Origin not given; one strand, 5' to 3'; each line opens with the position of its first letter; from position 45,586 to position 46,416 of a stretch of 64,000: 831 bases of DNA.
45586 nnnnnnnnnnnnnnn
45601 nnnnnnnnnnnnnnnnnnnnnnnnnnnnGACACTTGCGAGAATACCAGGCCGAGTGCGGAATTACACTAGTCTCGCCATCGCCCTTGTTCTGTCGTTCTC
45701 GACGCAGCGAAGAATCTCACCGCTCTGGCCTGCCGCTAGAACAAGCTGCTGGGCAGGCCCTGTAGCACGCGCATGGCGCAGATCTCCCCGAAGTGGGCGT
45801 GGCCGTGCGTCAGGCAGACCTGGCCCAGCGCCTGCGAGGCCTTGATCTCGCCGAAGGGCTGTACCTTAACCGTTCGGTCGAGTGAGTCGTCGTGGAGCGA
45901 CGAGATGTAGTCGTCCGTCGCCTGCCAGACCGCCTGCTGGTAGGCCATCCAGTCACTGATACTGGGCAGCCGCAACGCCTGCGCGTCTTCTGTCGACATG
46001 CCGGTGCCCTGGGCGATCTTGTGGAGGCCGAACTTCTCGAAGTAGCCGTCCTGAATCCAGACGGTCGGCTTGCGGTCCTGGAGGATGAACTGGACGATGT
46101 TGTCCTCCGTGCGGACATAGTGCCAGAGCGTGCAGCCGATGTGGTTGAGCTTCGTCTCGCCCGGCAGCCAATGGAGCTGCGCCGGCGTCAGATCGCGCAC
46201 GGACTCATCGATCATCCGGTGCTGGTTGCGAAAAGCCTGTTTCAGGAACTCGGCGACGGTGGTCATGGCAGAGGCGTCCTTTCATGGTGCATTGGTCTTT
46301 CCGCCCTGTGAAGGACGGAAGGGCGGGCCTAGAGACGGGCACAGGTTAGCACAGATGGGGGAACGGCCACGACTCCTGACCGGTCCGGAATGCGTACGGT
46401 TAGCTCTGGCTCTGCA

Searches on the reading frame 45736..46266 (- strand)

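Call 31: search_protein_families(library=pfam, proteins=[window:45736-46266:-], max_evalue=0.001)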
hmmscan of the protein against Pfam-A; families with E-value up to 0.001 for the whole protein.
window:45736-46266:- (176 aa): 1 family
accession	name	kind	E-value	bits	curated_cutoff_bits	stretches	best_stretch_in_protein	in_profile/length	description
PF12867.12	DinB_2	-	2.6e-11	44.5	24.8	1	12-162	2-128/128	DinB superfamily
